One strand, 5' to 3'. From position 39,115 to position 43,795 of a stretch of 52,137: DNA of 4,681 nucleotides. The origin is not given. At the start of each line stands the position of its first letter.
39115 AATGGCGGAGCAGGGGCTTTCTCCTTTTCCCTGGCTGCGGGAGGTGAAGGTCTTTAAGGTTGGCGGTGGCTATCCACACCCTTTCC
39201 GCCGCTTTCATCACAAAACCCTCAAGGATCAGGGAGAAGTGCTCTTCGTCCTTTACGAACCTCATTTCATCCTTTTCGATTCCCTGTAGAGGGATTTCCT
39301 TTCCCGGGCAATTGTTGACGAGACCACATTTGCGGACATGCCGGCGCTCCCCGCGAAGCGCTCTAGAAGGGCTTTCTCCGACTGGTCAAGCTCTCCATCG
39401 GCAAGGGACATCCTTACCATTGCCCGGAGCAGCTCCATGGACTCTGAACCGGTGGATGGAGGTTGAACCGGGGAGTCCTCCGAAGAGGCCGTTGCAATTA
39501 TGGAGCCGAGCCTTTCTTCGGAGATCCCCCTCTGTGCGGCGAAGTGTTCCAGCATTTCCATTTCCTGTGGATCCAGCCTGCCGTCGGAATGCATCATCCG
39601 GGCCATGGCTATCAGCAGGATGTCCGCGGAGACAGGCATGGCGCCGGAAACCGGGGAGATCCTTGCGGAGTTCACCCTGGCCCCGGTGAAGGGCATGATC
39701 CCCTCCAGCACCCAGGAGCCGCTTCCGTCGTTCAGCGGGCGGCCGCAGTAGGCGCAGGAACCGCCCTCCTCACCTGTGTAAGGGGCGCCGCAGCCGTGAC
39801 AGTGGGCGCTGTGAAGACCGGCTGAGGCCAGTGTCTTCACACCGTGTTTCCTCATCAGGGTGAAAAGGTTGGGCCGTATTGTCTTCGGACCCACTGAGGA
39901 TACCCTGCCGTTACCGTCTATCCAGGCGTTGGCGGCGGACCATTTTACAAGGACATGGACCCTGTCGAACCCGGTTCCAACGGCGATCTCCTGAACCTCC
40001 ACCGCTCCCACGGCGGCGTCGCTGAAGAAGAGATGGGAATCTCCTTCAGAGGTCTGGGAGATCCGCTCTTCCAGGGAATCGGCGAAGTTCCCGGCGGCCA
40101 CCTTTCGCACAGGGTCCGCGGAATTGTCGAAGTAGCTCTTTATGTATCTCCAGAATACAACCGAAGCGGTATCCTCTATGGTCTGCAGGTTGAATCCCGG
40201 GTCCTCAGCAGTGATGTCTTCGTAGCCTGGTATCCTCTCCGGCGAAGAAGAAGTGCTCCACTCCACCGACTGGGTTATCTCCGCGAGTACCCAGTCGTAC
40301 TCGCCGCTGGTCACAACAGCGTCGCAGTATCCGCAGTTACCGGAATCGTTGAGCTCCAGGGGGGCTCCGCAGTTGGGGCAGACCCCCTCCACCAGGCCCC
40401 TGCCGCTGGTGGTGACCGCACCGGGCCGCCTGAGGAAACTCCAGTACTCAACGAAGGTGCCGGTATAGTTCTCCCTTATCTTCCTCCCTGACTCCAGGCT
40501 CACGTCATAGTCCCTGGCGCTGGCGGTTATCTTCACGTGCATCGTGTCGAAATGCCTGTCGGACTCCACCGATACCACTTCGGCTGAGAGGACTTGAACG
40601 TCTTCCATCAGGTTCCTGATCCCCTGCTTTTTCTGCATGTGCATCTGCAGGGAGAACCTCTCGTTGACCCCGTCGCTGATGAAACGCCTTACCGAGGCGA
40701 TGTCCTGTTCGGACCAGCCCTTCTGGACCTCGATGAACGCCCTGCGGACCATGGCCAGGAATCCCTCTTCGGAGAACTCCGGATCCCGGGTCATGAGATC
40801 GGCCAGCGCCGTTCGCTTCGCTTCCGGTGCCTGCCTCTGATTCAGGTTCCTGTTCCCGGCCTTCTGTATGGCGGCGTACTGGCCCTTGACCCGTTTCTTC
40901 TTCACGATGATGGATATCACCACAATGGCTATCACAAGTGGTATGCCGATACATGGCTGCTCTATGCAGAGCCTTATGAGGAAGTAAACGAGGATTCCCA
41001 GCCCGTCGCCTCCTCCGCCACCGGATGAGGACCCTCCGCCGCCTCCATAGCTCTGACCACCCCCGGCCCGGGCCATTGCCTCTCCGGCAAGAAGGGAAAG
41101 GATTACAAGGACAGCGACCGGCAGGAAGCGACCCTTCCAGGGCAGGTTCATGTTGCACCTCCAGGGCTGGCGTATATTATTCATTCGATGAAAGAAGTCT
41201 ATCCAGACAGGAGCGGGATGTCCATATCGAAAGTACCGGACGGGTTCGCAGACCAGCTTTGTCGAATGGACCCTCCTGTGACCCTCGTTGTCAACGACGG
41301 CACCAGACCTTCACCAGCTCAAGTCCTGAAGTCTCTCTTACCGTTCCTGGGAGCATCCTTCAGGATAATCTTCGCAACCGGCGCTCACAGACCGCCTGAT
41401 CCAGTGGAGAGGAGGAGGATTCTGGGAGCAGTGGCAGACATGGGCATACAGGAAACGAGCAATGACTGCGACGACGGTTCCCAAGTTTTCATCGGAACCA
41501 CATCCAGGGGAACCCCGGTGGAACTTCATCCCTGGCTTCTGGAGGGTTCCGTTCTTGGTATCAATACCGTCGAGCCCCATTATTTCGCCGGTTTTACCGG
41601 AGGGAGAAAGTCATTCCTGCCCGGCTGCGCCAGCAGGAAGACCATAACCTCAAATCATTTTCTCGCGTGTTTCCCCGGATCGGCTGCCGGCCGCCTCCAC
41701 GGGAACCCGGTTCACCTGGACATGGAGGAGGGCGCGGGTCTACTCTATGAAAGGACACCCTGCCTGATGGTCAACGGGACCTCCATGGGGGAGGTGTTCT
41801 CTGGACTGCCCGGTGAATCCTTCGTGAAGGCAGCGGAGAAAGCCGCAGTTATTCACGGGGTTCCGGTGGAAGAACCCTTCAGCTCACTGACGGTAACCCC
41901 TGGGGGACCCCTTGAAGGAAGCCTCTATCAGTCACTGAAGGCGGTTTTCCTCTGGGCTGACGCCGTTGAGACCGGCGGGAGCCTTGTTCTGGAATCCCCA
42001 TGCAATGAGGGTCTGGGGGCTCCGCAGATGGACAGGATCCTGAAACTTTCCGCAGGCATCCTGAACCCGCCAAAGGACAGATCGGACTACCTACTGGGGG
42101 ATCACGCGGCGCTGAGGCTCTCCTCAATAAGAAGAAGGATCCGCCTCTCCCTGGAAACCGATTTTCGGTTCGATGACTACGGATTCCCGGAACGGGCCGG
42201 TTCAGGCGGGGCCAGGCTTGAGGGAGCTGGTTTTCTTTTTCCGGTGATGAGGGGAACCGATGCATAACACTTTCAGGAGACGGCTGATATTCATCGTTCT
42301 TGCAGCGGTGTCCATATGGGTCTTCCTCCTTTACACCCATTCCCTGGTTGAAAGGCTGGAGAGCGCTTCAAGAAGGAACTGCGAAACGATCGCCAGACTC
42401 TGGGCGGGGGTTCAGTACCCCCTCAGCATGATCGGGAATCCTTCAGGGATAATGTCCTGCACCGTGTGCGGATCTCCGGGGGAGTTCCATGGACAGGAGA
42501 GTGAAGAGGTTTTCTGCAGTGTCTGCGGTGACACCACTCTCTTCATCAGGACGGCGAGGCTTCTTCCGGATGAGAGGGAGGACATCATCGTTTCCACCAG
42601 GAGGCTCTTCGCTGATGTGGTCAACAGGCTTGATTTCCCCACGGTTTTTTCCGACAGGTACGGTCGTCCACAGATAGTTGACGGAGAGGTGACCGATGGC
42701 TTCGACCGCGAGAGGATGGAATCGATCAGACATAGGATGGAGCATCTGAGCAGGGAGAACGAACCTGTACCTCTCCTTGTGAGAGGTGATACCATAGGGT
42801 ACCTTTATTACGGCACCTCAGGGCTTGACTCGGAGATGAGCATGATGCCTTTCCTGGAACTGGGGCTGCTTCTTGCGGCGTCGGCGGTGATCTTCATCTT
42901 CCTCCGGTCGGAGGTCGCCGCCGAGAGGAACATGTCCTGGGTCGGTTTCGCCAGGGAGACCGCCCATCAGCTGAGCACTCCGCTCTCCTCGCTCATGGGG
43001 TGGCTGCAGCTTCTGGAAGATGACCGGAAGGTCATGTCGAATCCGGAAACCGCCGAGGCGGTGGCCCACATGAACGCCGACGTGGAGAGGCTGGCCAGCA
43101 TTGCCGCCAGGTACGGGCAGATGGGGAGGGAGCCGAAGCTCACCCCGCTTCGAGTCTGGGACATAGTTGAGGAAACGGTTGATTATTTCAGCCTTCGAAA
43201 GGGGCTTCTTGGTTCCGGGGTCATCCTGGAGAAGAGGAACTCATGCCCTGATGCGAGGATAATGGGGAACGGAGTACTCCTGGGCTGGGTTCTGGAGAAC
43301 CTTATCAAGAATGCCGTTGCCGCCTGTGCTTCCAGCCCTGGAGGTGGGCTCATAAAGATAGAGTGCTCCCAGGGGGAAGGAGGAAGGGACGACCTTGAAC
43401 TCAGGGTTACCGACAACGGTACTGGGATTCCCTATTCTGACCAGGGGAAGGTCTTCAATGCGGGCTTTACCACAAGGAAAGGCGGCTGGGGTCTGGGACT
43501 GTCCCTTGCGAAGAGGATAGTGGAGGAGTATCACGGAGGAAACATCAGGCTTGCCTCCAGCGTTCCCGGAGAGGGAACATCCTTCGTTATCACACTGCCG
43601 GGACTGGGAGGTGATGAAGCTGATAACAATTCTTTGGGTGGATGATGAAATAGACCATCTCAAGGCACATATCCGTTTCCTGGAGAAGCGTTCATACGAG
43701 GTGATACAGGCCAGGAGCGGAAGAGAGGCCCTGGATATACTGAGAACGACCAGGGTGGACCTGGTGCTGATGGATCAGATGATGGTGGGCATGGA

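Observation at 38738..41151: Translationally coupled pair: Tim44-like/zinc-ribbon/TerB membrane protein + single-HKD PLD enzyme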

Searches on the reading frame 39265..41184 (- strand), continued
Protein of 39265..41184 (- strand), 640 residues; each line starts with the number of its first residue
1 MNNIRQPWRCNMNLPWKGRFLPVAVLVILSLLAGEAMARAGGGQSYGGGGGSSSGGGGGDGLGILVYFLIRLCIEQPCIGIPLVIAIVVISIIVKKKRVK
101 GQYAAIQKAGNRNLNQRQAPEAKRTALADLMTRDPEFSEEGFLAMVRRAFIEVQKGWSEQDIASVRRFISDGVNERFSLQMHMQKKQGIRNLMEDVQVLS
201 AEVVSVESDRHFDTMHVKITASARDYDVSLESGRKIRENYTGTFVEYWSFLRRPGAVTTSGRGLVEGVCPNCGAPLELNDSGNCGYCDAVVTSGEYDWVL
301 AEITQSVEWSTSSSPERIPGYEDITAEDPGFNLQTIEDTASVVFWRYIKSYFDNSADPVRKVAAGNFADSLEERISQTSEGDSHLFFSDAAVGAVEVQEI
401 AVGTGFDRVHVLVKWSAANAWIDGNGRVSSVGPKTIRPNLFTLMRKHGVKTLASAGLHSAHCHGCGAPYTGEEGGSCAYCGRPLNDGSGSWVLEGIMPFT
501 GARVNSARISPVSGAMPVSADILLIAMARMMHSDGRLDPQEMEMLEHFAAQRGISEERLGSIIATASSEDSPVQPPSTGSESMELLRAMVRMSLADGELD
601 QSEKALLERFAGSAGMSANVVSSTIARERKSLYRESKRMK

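Call 61: find_encoding_contigs(protein=P0114, flank=5000, max_places=1)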
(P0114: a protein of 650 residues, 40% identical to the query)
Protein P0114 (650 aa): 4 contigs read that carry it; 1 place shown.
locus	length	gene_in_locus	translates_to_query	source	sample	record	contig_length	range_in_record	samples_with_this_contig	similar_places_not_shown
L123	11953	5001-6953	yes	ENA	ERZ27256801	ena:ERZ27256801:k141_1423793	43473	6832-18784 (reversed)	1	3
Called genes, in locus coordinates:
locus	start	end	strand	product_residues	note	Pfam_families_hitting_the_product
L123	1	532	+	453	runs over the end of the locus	PF00120:Gln-synt_C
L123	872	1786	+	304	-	PF13650:Asp_protease_2 (faint), PF13975:gag-asp_proteas (faint)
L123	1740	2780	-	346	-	PF00491:Arginase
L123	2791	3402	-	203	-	PF00081:Sod_Fe_N, PF02777:Sod_Fe_C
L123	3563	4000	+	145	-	PF00581:Rhodanese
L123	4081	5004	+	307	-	-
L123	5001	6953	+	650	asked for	PF04280:Tim44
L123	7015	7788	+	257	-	-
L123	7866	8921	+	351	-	PF13421:Band_7_1, PF01145:Band_7 (weak), PF17032:Zn_ribbon_15 (faint), PF12773:DZR, PF13240:Zn_Ribbon_1 (weak), PF24463:DUF7577 (faint), PF13240:Zn_Ribbon_1, PF13248:Zn_ribbon_3 (weak)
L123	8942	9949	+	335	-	PF14237:GYF_2 (faint)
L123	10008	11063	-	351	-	PF01916:DS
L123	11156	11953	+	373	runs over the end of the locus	-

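Call 67: search_protein_families(library=phrogs, proteins=[window:39265-41151:-], max_evalue=0.001)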
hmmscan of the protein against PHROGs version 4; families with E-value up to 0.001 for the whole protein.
window:39265-41151:- (629 aa): 2 families
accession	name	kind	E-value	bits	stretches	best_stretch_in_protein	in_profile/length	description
phrog_632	-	moron, auxiliary metabolic gene and host takeover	3.8e-05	24.9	0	570-606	102-138/143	tellurite resistance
phrog_5333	-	unknown function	0.00067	20.8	0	525-549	7-31/64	-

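Call 83: search_protein_representatives(protein=window:39265-41151:-)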
Query: 629 residues. Proteins with E-value up to 0.001 (for the whole library): 3914; up to 1e-10: 2228; up to 1e-30: 1010. The best 150 are listed.
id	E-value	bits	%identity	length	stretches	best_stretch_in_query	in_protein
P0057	4.5e-192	656.2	49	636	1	9-627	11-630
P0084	3.0e-180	617.1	48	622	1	18-627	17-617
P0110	4.9e-135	467.8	41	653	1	14-626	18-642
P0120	1.5e-133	462.9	40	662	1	14-628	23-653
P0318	7.8e-133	460.5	42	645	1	13-620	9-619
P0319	7.3e-130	450.7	40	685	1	21-627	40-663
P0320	2.2e-127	442.5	38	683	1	11-627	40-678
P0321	5.9e-127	441.1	40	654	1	10-626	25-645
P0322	7.0e-127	440.9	44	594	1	54-627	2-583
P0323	2.0e-126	439.4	41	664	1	10-628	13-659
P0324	5.0e-126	438.1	42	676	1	12-624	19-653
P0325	1.8e-125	436.2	38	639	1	15-627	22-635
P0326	5.9e-124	431.2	41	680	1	5-627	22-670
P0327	7.0e-124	431.0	41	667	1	14-627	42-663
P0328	2.7e-123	429.0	37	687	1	17-627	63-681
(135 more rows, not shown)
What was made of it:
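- The large family has 1010 representatives of 50%-identity clusters at E<=1e-30, mostly full length (call 83).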

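Call 87: find_encoding_contigs(protein=P0108, flank=5000, max_places=1)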
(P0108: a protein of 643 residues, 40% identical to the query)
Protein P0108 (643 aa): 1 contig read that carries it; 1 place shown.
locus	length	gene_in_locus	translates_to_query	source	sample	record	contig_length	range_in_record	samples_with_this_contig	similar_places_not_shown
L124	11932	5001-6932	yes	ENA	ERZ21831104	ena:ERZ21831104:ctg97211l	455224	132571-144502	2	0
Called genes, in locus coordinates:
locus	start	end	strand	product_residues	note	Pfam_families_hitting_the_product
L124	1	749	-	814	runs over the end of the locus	PF00501:AMP-binding, PF00550:PP-binding, PF01553:Acyltransferase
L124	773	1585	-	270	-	PF00497:SBP_bac_3, PF10613:Lig_chan-Glu_bd (weak)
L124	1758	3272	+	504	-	-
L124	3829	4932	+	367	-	PF13421:Band_7_1, PF01145:Band_7, PF14237:GYF_2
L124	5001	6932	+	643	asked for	PF04280:Tim44, PF05099:TerB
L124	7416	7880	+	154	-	-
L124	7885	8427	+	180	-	PF07963:N_methyl (weak)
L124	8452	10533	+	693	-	-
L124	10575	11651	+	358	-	-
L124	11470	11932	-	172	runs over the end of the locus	-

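Call 88: find_encoding_contigs(protein=P0112, flank=5000, max_places=1)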
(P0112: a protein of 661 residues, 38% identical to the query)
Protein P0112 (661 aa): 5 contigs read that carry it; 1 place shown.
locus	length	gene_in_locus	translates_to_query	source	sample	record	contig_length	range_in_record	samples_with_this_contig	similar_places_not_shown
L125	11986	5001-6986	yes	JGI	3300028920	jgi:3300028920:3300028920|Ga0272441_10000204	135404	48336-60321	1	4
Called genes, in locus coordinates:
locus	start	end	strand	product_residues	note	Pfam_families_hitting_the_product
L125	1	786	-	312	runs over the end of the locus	PF20030:bpMoxR, PF07726:AAA_3, PF07728:AAA_5, PF00004:AAA (weak), PF17863:AAA_lid_2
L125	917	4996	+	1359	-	PF13492:GAF_3 (weak), PF00990:GGDEF, PF00069:Pkinase, PF07714:PK_Tyr_Ser-Thr, PF14559:TPR_19 (faint)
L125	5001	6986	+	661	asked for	PF04280:Tim44, PF12773:DZR (faint), PF13248:Zn_ribbon_3 (faint), PF27618:Zn_ribbon_GTF2H2 (faint)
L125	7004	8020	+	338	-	PF13421:Band_7_1, PF01145:Band_7, PF09851:SHOCT (weak)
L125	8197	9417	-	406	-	PF07690:MFS_1, PF12832:MFS_1_like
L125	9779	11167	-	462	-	PF00884:Sulfatase, PF16347:SGSH_C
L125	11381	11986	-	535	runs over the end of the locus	-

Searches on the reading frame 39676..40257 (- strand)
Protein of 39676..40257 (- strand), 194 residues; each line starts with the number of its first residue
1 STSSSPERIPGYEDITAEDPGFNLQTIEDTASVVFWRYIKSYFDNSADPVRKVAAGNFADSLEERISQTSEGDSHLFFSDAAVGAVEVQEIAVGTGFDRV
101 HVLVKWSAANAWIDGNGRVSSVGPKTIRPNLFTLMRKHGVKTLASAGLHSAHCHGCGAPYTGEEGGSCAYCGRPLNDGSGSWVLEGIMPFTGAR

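Call 64: search_protein_families(library=pfam, proteins=[window:39676-40257:-], max_evalue=10)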
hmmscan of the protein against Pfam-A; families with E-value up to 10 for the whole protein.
seq(194 aa): 2 families
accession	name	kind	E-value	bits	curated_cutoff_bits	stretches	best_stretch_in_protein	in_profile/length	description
PF04280.21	Tim44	-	0.075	13.6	29.6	1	12-121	5-114/147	Tim44-like domain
PF19474.4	DUF6011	-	0.12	12.3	26.6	1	161-177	4-20/37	Family of unknown function (DUF6011)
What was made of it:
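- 39691..40239 (-): Residues about 305-487: divergent Tim44-like module 2 with a Cys4 zinc ribbon (C451, C454, C466, C469; nt 39745-39801). Pfam Tim44 E 0.075, call 64.
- Checked: The second Tim44-like module is not called by Pfam at threshold (E 0.075, call 64).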

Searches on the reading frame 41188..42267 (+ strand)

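Call 10: search_protein_families(library=pfam, proteins=[window:41188-42267:+], max_evalue=0.01)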
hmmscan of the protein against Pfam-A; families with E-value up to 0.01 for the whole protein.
window:41188-42267:+ (359 aa): 1 family
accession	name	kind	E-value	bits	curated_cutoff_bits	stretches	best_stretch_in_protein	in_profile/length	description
PF09861.14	Lar_N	-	4.7e-30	104.8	23.3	1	25-161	51-196/204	Lactate racemase N-terminal domain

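Call 66: search_protein_families(library=padloc, proteins=[window:41188-42267:+], max_evalue=0.001)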
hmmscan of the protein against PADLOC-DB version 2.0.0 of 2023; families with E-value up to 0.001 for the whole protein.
window:41188-42267:+ (359 aa): 0 families

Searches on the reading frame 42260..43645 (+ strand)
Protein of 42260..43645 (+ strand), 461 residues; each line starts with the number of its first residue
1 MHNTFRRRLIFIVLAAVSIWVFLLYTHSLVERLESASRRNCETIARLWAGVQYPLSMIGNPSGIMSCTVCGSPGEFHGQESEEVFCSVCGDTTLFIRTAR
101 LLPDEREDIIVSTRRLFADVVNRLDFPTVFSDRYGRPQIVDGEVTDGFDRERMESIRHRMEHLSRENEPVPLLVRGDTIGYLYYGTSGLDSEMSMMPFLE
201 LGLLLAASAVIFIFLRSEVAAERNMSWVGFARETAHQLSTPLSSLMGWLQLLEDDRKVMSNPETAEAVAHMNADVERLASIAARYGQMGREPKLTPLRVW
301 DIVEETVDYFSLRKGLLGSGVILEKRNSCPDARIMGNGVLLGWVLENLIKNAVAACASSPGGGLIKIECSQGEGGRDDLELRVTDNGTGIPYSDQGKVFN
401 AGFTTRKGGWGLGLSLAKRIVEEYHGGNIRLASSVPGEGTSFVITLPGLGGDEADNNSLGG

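Call 10: search_protein_families(library=pfam, proteins=[window:42260-43645:+], max_evalue=0.01)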
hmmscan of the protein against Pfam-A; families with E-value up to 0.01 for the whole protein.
window:42260-43645:+ (461 aa): 3 families
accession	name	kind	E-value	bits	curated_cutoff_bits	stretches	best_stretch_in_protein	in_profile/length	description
PF02518.31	HATPase_c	-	2.9e-22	79.6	26.4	1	340-447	5-108/111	Histidine kinase-, DNA gyrase B-, and HSP90-like ATPase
PF00512.31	HisKA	-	2.2e-06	28.1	26.9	1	230-281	5-53/66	His Kinase A (phospho-acceptor) domain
PF13589.12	HATPase_c_3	-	0.00024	21.6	25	1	344-407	6-62/137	Histidine kinase-, DNA gyrase B-, and HSP90-like ATPase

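Call 66: search_protein_families(library=padloc, proteins=[window:42260-43645:+], max_evalue=0.001)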
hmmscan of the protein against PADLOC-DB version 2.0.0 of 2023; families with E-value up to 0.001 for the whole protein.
window:42260-43645:+ (461 aa): 0 families
